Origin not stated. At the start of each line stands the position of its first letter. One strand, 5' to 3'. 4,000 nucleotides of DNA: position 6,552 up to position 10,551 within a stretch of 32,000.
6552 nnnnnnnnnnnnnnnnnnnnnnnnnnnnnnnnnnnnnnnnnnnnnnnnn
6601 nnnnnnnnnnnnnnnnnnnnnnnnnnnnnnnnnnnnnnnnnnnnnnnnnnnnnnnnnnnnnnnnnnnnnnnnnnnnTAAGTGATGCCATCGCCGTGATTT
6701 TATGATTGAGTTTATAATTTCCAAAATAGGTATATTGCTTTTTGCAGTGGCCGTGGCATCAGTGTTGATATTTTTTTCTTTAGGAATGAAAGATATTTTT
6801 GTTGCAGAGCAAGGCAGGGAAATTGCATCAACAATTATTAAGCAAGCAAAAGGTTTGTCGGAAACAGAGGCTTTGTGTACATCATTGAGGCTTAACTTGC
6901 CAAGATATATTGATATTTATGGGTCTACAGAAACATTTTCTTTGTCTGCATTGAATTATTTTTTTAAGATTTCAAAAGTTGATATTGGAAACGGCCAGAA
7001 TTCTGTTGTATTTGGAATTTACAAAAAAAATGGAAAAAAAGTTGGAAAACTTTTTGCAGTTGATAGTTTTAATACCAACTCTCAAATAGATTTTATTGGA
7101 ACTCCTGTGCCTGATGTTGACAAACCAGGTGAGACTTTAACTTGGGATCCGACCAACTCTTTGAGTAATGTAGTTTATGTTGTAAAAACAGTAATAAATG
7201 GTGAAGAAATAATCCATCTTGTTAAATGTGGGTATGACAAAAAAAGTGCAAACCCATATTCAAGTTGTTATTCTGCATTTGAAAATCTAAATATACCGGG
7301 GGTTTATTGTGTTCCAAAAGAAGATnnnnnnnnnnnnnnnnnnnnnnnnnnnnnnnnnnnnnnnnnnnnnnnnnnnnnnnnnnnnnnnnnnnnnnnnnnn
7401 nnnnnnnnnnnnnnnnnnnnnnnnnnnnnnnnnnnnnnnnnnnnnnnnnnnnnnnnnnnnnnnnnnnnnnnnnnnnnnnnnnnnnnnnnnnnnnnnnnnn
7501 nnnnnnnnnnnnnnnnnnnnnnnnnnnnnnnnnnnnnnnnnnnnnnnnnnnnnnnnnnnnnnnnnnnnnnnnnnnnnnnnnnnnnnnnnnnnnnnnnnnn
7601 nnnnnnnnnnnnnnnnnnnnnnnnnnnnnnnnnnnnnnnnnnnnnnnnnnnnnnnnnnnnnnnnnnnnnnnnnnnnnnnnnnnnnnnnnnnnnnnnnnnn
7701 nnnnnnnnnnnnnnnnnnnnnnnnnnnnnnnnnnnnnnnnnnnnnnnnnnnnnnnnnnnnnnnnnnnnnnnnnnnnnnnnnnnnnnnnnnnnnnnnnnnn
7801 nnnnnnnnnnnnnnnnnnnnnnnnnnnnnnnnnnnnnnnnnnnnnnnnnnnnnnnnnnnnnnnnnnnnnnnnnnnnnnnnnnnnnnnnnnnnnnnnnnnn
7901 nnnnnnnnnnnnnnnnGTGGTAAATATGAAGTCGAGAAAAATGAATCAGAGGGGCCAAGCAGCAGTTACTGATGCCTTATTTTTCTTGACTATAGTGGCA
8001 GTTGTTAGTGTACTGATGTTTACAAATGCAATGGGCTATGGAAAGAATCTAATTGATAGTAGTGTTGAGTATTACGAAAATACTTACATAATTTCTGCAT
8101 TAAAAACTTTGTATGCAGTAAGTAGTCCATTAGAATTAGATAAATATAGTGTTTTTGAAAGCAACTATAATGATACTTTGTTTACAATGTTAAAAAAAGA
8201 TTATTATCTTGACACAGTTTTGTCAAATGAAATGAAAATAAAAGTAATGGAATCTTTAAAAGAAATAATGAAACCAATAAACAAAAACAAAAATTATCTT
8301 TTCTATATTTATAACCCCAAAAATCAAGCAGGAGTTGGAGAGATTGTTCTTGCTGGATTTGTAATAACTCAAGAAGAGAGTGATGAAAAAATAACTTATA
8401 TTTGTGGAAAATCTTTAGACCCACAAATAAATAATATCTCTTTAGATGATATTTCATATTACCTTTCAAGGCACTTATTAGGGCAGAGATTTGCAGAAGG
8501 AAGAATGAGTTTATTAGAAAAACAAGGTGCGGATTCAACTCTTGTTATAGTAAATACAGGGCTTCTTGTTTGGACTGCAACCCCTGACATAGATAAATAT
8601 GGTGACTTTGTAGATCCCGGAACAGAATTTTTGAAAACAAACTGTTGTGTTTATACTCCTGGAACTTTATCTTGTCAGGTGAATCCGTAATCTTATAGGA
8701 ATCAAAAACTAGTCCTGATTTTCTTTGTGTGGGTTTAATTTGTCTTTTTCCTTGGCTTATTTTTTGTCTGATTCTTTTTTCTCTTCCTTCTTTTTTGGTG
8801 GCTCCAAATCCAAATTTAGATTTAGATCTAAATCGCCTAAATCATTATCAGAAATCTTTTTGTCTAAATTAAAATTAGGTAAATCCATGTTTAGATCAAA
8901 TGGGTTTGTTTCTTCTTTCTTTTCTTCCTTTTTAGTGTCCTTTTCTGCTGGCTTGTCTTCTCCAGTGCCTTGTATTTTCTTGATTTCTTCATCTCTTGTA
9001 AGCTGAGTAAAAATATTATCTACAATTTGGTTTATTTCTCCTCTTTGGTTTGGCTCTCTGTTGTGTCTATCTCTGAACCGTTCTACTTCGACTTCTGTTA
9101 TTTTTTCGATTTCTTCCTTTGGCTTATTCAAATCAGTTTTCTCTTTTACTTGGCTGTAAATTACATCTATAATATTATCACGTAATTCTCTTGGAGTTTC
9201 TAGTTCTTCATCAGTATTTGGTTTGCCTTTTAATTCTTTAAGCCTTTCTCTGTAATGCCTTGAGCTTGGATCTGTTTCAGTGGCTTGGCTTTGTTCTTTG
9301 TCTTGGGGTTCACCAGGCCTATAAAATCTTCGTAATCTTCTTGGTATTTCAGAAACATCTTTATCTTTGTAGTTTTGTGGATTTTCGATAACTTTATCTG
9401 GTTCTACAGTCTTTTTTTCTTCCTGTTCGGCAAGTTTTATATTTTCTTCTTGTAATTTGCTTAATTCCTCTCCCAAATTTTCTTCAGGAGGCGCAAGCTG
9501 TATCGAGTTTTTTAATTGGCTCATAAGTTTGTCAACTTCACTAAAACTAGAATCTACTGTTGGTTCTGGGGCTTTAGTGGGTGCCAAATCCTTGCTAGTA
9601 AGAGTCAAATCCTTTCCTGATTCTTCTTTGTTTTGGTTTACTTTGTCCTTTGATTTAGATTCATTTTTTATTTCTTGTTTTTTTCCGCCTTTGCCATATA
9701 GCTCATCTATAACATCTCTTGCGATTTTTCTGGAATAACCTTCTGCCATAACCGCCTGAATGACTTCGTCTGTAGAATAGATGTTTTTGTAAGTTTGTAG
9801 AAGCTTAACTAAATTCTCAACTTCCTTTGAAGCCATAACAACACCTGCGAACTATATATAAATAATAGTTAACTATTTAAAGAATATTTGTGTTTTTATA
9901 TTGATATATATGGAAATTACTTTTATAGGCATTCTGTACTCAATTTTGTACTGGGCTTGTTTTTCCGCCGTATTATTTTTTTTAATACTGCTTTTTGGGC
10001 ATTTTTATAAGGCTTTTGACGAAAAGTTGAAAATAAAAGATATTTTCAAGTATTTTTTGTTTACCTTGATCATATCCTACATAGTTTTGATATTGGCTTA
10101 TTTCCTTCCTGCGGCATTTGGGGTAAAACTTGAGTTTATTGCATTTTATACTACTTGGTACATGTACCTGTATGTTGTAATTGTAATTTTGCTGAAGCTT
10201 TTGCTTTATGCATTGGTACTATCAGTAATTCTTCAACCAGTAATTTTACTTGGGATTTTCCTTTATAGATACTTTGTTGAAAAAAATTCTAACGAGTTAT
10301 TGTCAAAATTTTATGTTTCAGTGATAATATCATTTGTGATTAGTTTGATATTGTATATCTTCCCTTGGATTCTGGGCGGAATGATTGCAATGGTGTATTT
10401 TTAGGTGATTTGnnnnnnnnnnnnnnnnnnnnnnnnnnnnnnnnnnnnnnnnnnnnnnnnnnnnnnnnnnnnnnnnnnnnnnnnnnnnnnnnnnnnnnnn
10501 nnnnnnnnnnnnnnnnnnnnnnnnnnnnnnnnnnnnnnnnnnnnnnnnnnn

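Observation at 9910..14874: Translationally coupled trio: small polytopic membrane protein, 1,444-aa orphan envelope protein, 41-aa basic peptide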

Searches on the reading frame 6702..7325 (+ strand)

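Call 7: search_protein_families(library=pfam, proteins=[window:6702-7325:+], max_evalue=1)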
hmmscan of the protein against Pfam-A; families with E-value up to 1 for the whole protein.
window:6702-7325:+ (208 aa): 1 family
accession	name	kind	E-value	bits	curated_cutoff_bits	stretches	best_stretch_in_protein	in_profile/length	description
PF18630.7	Peptidase_M60_C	-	0.031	15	26.2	1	91-134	9-52/65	Peptidase M60 C-terminal domain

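Call 8: search_protein_families(library=ncbifam, proteins=[window:6702-7325:+], max_evalue=1)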
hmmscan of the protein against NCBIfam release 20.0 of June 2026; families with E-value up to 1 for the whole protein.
window:6702-7325:+ (208 aa): 0 families

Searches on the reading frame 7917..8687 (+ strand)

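Call 7: search_protein_families(library=pfam, proteins=[window:7917-8687:+], max_evalue=1)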
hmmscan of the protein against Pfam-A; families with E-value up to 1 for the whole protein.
window:7917-8687:+ (257 aa): 1 family
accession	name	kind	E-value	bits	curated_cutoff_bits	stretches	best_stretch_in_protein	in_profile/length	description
PF24173.1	TPR_TTI1_N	-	0.00071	19.1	27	1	55-150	57-151/330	TTI1 N-terminal TPR domain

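Call 8: search_protein_families(library=ncbifam, proteins=[window:7917-8687:+], max_evalue=1)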
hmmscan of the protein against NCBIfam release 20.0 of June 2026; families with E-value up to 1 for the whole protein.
window:7917-8687:+ (257 aa): 0 families

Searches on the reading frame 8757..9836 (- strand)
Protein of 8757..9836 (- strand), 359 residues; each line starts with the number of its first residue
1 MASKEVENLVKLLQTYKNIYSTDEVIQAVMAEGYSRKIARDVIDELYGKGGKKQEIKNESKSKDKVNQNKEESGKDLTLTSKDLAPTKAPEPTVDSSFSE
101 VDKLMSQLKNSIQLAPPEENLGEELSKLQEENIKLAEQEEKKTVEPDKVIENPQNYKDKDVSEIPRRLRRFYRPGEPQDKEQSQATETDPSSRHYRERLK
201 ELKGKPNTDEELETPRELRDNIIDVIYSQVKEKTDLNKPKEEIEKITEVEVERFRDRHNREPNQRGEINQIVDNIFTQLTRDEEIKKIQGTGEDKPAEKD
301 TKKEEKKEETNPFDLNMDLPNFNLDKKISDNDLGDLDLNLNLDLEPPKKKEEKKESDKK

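Call 7: search_protein_families(library=pfam, proteins=[window:8757-9836:-], max_evalue=1)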
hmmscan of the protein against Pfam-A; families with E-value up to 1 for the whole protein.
window:8757-9836:- (359 aa): 0 families

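Call 8: search_protein_families(library=ncbifam, proteins=[window:8757-9836:-], max_evalue=1)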
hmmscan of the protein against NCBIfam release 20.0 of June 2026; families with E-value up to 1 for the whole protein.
window:8757-9836:- (359 aa): 1 family
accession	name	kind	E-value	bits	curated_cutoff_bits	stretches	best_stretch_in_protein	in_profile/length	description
TIGR01035.1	hemA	equivalog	0.087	11.7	209.55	0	230-296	336-401/416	glutamyl-tRNA reductase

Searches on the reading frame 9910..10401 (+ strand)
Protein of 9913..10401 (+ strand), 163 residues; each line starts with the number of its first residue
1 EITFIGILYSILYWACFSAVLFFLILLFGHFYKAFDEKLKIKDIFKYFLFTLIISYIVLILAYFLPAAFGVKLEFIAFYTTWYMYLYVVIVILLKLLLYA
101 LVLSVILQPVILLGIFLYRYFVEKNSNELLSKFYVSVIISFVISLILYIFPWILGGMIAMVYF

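Call 7: search_protein_families(library=pfam, proteins=[window:9913-10401:+], max_evalue=1)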
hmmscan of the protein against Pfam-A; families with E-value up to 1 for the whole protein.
window:9913-10401:+ (163 aa): 0 families

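Call 8: search_protein_families(library=ncbifam, proteins=[window:9913-10401:+], max_evalue=1)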
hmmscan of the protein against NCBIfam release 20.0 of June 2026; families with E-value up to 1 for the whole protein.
window:9913-10401:+ (163 aa): 0 families

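Call 97: search_protein_families(library=pfam, alignment_id=A9, max_evalue=1)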
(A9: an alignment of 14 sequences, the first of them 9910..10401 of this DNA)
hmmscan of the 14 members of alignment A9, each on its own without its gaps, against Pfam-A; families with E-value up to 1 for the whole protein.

A. member 1, window:9910-10401:+ (164 aa): 0 families

B. families by the number of members that match (of 14 scanned): 15 families
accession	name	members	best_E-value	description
PF19770.4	DUF6256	2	0.078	Family of unknown function (DUF6256)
PF07695.17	7TMR-DISM_7TM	1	0.0067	7TM diverse intracellular signalling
PF03956.18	Lys_export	1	0.0082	Lysine exporter LysO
PF06024.17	Orf78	1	0.016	Orf78 (ac78)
PF09446.15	VMA21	1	0.017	VMA21-like domain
PF11872.13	DUF3392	1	0.021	Protein of unknown function (DUF3392)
PF10890.13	Cyt_b-c1_8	1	0.025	Cytochrome b-c1 complex subunit 8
PF01534.23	Frizzled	1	0.06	Frizzled/Smoothened family membrane region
PF06979.18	TMEM70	1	0.091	TMEM70/TMEM186/TMEM223 protein family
PF06271.18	RDD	1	0.15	RDD family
PF09925.14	DUF2157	1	0.18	Predicted membrane protein (DUF2157)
PF04123.18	DUF373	1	0.24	Domain of unknown function (DUF373)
PF24131.1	DUF7398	1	0.25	Family of unknown function (DUF7398)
PF12725.13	DUF3810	1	0.58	Protein of unknown function (DUF3810)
PF04114.19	Gaa1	1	0.75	Gaa1-like, GPI transamidase component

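Call 98: search_solved_structures(query=A9, max_evalue=10)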
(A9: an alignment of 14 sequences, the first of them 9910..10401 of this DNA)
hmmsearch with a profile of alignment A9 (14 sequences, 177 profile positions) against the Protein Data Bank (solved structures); distinct sequences matched with E-value up to 10: 13.
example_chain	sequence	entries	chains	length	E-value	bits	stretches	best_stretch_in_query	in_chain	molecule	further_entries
8hqe_R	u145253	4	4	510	0.0031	20.4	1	18-78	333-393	Soluble cytochrome b562,Probable G-protein coupled receptor 132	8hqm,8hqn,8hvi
9yft_FA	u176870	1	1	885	0.038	16.8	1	43-122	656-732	Gp53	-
5vkv_A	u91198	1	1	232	0.53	13.1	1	16-90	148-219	Cytochrome c-type biogenesis protein CcdA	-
9ivk_A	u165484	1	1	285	1.1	12.1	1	121-171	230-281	HBC599 membrane protein binder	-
8gts_A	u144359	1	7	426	3.8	10.3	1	128-165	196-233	Pannexin-1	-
7wsv_A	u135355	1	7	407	4.6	10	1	128-165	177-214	Pannexin-1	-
6m02_A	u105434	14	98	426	5.4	9.8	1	128-165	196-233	Pannexin-1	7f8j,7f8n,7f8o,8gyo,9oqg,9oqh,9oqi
7dwb_A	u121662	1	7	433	5.8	9.7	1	128-165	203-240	Pannexin-1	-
6v6d_A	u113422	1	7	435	5.9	9.7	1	128-165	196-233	Pannexin-1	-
6ltn_E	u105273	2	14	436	5.9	9.7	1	128-165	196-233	Pannexin-1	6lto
8gtt_A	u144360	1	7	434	6.1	9.6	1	128-165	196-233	Pannexin-1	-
6m67_A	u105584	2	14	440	6.2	9.6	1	128-165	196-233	Pannexin-1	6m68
6m66_A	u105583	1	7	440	6.2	9.6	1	128-165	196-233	Pannexin-1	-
